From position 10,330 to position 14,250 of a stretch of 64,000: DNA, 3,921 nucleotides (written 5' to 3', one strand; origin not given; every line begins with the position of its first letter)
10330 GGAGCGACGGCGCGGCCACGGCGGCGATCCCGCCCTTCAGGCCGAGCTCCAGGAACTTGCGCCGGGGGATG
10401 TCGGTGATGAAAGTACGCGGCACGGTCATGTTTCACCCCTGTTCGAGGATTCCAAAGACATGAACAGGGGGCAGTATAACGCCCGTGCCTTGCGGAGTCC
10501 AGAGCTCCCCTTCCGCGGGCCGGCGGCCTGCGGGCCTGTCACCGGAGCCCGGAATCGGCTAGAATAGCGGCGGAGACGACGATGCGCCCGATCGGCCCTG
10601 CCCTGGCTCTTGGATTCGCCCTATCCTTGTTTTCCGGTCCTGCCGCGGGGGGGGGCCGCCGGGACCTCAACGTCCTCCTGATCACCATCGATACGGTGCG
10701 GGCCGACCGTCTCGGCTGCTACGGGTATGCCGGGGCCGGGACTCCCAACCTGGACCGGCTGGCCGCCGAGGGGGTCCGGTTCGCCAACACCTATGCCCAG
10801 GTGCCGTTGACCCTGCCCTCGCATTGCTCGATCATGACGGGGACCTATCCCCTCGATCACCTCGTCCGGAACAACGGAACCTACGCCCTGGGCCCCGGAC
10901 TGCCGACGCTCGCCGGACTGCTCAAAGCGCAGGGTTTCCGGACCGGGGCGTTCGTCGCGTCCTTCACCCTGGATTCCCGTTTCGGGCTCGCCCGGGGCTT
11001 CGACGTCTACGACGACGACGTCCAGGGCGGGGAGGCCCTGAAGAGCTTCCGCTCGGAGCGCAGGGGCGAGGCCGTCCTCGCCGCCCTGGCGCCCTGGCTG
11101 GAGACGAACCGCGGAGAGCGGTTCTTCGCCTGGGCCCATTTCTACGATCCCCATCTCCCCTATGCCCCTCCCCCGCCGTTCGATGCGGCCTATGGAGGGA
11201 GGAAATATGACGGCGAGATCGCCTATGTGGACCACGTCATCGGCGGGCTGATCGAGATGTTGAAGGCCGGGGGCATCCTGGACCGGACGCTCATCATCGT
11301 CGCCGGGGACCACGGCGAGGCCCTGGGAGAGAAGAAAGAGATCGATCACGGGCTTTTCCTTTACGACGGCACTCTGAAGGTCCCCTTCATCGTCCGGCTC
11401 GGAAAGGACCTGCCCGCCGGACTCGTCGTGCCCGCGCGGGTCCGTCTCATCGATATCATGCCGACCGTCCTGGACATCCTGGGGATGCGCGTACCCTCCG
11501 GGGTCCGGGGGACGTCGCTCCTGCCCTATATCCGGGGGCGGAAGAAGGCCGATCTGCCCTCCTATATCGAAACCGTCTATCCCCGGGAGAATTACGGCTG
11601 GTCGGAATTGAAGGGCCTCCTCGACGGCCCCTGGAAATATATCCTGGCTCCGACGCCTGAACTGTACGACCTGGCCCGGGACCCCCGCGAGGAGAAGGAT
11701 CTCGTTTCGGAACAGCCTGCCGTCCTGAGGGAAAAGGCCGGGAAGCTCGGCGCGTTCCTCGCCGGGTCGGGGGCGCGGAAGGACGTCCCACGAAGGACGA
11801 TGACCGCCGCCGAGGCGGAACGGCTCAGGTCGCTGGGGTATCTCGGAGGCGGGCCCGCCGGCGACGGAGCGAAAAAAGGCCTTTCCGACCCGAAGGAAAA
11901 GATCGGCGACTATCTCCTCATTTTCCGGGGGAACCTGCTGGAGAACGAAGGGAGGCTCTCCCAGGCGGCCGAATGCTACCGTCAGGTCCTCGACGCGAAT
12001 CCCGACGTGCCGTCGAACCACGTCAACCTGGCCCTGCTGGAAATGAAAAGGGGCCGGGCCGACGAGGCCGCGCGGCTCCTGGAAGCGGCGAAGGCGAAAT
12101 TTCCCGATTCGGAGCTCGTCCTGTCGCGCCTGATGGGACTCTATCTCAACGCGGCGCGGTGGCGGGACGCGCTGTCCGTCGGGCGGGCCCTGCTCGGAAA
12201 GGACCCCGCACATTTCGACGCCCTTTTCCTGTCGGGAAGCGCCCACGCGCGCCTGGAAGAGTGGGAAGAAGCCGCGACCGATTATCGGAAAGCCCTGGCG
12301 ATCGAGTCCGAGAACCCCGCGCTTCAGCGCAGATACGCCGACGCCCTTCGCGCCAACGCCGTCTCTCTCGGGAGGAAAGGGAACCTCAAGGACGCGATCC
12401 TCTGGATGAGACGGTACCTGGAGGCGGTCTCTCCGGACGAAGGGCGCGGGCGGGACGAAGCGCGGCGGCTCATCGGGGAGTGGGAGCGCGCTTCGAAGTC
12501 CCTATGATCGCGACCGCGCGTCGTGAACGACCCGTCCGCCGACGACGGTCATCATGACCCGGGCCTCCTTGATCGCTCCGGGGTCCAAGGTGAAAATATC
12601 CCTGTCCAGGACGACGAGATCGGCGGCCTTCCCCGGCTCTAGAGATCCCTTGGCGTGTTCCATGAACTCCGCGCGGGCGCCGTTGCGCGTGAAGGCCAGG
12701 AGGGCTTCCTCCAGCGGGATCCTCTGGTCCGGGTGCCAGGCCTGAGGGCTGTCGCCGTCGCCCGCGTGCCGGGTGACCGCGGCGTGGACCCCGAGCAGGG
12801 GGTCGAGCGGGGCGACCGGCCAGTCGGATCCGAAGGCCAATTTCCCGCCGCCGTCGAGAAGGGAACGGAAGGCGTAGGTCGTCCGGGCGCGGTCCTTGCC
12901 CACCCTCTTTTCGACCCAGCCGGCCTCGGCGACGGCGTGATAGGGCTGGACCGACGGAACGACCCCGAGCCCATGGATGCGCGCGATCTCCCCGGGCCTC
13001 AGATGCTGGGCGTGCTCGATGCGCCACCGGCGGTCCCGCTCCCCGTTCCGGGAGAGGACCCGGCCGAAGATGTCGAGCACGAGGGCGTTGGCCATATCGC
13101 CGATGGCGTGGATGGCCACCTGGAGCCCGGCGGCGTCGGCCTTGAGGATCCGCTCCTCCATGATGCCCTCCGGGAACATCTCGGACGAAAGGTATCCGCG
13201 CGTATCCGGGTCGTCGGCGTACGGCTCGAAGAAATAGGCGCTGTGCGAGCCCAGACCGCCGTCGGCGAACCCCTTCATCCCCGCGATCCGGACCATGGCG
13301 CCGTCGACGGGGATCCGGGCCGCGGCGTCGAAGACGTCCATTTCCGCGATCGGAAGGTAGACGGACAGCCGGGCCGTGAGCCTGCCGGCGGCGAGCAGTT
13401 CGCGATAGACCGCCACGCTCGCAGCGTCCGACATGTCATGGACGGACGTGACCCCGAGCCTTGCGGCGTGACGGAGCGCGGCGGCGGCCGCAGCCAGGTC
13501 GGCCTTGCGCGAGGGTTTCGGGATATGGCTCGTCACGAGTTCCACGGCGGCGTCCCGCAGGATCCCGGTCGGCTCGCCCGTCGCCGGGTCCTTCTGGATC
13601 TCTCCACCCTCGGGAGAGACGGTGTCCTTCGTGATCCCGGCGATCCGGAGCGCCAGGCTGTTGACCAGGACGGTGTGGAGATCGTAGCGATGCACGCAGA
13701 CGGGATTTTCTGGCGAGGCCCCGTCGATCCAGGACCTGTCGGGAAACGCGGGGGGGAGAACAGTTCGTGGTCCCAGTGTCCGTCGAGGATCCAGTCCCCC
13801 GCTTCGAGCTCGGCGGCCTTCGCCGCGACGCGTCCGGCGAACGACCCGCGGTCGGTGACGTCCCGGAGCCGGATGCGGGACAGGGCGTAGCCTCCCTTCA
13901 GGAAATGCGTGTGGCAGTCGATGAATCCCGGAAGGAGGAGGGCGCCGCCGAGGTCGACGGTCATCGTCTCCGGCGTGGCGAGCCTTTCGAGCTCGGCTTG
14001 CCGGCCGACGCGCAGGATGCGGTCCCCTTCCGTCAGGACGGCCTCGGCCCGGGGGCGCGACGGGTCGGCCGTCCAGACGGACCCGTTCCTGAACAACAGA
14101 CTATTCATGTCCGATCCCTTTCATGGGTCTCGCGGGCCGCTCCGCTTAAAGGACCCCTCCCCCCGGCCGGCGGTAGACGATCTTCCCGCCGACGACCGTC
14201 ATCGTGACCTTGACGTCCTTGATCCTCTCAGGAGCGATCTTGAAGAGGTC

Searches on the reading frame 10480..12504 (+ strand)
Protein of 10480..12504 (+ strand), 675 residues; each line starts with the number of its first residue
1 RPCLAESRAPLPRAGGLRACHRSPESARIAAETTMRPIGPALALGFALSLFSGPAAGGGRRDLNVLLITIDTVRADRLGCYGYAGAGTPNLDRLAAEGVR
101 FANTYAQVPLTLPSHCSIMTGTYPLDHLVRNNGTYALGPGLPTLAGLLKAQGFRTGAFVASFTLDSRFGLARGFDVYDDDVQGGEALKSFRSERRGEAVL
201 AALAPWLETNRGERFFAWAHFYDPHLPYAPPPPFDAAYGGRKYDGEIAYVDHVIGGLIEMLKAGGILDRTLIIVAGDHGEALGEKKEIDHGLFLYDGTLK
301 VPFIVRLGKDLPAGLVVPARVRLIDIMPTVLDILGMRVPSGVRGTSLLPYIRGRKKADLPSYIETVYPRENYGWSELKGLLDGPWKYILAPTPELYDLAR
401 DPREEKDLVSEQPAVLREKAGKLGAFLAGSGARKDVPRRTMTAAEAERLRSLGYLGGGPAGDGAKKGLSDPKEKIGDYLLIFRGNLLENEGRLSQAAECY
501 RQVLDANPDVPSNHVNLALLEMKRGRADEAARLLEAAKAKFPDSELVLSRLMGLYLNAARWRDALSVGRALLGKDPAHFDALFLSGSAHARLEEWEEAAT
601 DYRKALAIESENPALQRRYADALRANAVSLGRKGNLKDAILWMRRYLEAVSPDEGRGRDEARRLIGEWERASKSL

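Call 10: search_protein_families(library=pfam, max_evalue=0.00001, proteins=[window:10480-12504:+])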
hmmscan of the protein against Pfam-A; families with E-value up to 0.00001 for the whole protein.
seq(675 aa): 14 families
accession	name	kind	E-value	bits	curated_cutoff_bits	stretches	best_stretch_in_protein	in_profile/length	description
PF00884.28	Sulfatase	-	6.5e-43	147.6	25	1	64-336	2-301/301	Sulfatase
PF13432.12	TPR_16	-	1.3e-16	61.1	32.7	2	484-544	4-64/65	Tetratricopeptide repeat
PF01663.27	Phosphodiest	-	1.8e-16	61.1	23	1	65-135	1-68/342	Type I phosphodiesterase / nucleotide pyrophosphatase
PF07719.23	TPR_2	-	1.8e-15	56.2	27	0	580-612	2-34/34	Tetratricopeptide repeat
PF13428.12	TPR_14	-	6.3e-12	45.4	23.5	0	515-551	5-41/44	Tetratricopeptide repeat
PF16347.10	SGSH_C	-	5.5e-11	43.3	29.3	1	293-412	10-135/154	N-sulphoglucosamine sulphohydrolase, C-terminal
PF14559.12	TPR_19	-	1.3e-10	41.8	25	1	490-546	4-60/68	Tetratricopeptide repeat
PF00515.34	TPR_1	-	3e-10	39.9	27.8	0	483-509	7-33/34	Tetratricopeptide repeat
PF13414.12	TPR_11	-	2.2e-09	37.3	26.8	0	586-615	1-30/42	TPR repeat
PF13371.12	TPR_9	-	2.1e-08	34.5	35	0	553-624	3-69/73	Tetratricopeptide repeat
PF13174.12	TPR_6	-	3.7e-08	34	26.3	0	516-544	5-33/33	Tetratricopeptide repeat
PF13181.12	TPR_8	-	7.6e-08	32.4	25.7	0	481-509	5-33/34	Tetratricopeptide repeat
PF13176.12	TPR_7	-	3.7e-07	30.2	27.9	0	484-510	6-32/36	Tetratricopeptide repeat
PF24575.1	TPR_Slam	-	1.3e-06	29.2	35.2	0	484-531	54-101/104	Surface lipoprotein assembly modifier, N-terminal TPR repeats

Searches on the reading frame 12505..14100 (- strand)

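Call 10: search_protein_families(library=pfam, max_evalue=0.00001, proteins=[window:12505-14100:-])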
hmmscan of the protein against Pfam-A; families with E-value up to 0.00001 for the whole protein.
seq(532 aa): 2 families
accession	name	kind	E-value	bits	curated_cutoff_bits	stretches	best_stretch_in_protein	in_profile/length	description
PF07969.17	Amidohydro_3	-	2.8e-91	307.8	29.7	1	119-526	76-472/472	Amidohydrolase family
PF01979.26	Amidohydro_1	-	1.3e-14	54.6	25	1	204-525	37-345/345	Amidohydrolase family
